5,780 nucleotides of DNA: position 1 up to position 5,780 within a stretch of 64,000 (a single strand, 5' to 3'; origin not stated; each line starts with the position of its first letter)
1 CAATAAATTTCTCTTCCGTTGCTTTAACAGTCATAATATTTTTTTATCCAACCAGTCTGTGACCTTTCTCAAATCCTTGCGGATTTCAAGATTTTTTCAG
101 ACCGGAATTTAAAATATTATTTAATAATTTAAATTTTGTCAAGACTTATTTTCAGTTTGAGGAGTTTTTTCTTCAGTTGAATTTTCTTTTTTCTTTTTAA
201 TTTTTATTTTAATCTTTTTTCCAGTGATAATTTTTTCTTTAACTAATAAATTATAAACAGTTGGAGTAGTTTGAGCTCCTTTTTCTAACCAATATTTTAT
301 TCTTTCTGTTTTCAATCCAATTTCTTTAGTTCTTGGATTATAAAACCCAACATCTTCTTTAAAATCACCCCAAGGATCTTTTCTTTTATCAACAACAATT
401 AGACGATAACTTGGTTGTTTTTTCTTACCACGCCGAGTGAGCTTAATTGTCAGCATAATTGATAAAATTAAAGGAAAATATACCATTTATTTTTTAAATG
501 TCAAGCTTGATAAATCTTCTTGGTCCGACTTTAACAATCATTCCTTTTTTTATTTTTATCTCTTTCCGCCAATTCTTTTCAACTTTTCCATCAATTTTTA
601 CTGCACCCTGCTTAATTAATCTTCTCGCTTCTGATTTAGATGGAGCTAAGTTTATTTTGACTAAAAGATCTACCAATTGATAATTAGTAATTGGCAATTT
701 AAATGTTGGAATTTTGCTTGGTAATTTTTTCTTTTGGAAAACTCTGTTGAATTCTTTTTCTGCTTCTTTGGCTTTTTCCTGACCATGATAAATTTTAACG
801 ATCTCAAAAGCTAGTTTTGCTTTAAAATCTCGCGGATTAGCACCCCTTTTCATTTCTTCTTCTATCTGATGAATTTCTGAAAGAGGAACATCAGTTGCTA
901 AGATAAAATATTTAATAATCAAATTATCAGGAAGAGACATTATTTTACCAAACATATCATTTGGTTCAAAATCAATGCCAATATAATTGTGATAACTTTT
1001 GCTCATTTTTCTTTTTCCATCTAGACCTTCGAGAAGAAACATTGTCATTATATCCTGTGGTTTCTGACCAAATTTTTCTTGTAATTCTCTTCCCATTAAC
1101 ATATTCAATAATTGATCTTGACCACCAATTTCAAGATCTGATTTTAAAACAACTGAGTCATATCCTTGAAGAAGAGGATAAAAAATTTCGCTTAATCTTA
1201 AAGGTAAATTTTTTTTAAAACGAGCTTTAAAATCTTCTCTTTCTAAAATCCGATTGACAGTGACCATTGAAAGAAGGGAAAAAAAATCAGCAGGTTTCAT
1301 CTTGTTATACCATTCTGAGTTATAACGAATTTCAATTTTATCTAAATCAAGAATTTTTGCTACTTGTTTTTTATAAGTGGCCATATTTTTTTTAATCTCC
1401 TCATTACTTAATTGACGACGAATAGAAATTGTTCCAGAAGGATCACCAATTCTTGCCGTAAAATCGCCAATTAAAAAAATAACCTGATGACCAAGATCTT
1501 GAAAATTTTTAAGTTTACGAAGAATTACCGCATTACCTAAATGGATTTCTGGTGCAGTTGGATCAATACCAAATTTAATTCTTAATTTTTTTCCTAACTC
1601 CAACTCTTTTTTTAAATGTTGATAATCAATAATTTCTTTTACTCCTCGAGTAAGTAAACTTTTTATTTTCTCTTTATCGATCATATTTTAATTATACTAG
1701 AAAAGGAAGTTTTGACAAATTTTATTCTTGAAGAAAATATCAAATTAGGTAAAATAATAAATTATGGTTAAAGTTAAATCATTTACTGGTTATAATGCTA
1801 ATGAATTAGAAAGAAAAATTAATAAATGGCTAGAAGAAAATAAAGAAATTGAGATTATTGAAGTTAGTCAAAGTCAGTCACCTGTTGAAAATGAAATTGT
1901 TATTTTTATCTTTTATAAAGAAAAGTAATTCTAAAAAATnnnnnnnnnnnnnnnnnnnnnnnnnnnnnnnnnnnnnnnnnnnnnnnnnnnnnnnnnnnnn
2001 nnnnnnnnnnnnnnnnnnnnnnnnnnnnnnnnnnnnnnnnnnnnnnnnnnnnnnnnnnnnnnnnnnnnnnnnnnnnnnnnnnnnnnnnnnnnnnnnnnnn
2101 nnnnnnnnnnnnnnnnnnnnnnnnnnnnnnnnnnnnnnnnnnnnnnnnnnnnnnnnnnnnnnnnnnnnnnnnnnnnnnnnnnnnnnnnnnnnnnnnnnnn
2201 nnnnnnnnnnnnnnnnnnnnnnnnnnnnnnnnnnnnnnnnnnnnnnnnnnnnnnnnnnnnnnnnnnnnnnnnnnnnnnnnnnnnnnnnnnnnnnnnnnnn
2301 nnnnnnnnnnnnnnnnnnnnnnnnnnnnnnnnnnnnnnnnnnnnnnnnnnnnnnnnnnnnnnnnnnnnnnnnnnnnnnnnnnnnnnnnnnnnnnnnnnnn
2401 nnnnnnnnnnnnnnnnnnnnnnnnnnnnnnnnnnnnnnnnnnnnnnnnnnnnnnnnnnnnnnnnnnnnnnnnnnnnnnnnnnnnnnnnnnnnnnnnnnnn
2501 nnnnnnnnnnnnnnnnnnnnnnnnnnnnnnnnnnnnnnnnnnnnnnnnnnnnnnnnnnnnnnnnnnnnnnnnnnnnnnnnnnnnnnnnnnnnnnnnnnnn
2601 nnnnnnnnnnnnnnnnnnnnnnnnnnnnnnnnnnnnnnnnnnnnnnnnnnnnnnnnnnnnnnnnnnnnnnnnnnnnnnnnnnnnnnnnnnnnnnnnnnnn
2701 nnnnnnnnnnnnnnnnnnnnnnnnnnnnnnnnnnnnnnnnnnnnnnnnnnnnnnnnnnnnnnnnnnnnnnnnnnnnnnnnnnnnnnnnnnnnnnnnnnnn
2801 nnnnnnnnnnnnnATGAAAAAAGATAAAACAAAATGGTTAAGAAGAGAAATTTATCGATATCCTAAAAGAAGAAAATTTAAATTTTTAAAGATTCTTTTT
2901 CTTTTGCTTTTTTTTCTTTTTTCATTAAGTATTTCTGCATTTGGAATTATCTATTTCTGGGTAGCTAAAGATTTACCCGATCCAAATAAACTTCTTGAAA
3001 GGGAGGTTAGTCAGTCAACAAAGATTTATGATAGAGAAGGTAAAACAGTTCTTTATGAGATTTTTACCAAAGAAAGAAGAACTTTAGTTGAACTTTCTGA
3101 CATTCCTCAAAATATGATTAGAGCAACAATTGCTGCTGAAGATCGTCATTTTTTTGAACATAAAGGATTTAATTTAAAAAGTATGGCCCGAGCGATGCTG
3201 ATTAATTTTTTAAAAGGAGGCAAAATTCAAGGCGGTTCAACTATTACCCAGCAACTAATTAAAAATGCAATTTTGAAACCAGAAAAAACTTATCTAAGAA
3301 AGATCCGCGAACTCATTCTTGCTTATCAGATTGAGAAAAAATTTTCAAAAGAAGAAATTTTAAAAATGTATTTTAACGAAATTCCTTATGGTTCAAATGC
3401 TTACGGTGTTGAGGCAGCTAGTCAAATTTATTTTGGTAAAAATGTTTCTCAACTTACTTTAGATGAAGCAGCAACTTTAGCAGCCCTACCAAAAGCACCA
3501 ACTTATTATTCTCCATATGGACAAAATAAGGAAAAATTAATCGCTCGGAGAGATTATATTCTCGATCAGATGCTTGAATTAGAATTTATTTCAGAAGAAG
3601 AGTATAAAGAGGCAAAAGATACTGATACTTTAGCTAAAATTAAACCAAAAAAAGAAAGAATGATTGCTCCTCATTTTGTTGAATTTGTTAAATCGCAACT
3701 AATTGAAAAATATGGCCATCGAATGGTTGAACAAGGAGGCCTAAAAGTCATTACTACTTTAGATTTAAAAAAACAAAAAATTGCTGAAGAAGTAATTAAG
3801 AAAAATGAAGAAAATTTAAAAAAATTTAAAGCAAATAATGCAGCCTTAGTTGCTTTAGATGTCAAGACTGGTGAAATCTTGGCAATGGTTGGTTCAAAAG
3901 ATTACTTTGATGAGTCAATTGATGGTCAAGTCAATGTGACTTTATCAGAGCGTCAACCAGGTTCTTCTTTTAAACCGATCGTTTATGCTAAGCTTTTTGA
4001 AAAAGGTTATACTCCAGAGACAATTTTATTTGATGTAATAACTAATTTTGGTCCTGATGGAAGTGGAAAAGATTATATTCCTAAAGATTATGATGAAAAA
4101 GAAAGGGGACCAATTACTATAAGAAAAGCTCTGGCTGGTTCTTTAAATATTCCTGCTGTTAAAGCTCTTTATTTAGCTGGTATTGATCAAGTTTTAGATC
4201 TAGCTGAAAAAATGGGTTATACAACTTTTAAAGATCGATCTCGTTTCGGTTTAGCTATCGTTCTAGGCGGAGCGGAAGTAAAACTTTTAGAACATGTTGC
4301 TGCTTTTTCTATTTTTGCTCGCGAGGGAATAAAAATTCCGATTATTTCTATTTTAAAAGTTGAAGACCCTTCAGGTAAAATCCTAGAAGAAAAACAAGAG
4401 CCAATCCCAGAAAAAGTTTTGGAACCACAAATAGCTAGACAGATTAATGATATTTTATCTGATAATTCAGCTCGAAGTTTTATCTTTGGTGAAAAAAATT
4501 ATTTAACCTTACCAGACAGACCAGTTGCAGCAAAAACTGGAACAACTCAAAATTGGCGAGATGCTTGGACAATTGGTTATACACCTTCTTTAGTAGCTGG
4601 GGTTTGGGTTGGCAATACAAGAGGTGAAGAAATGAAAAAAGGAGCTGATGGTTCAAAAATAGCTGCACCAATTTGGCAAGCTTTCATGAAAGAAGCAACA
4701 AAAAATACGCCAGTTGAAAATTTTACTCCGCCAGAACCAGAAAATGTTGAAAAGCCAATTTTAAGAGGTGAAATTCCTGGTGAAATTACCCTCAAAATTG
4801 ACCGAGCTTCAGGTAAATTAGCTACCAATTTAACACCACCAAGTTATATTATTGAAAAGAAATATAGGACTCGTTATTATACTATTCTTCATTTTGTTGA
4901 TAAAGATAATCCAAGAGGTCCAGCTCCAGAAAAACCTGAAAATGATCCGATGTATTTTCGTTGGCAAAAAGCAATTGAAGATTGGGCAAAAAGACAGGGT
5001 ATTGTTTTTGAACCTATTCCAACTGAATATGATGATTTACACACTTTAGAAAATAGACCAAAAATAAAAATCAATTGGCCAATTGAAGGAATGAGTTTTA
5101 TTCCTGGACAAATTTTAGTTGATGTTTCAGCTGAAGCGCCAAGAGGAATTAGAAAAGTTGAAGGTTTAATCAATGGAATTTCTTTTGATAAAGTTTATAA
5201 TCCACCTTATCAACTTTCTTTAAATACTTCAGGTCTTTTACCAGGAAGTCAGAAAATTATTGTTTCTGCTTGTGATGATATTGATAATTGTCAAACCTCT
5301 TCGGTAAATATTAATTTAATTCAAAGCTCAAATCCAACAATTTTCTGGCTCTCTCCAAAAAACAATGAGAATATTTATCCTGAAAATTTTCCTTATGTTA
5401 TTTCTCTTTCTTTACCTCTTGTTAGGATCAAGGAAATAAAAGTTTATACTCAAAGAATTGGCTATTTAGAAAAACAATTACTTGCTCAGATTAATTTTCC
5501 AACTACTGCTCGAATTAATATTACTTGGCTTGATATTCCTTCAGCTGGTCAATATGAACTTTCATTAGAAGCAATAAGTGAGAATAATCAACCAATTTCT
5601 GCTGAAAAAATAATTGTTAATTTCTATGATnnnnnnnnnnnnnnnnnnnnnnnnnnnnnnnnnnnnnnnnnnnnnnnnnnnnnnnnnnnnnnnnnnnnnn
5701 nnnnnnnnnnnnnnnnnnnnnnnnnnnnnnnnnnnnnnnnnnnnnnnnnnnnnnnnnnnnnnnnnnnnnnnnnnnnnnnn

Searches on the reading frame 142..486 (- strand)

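Call 66: search_protein_families(library=pfam, proteins=[window:142-486:-], max_evalue=0.0001)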
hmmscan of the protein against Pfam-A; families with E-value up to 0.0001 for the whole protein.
window:142-486:- (115 aa): 1 family
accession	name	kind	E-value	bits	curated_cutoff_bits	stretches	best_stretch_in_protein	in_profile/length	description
PF00886.24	Ribosomal_S16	-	4.5e-19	68.6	27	1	18-74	1-62/62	Ribosomal protein S16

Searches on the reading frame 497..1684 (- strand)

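Call 38: search_protein_families(library=pfam, proteins=[window:497-1684:-], max_evalue=0.00001)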
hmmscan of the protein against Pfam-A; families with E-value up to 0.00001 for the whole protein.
window:497-1684:- (396 aa): 3 families
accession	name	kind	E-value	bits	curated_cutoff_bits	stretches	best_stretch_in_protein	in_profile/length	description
PF00579.31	tRNA-synt_1b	-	5e-81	272.7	21.1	1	32-317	4-292/292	tRNA synthetases class I (W and Y)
PF22421.1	SYY_C-terminal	-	2.3e-10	40.6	27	1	322-377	6-61/83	Tyrosine--tRNA ligase SYY-like C-terminal domain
PF01479.30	S4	-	2.1e-09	37.4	22.8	1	337-370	3-36/48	S4 domain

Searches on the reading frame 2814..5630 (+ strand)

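Call 38: search_protein_families(library=pfam, proteins=[window:2814-5630:+], max_evalue=0.00001)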
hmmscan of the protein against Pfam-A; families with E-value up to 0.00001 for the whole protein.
window:2814-5630:+ (939 aa): 3 families
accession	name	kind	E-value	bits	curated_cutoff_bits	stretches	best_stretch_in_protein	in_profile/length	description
PF00912.28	Transgly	-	1.6e-64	217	27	1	79-253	4-177/178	Transglycosylase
PF00905.27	Transpeptidase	-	6.4e-24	85.1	22.1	1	344-626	2-299/299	Penicillin binding protein transpeptidase domain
PF17957.7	Big_7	-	2.9e-06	28.3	24.1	0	749-815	1-68/70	Bacterial Ig domain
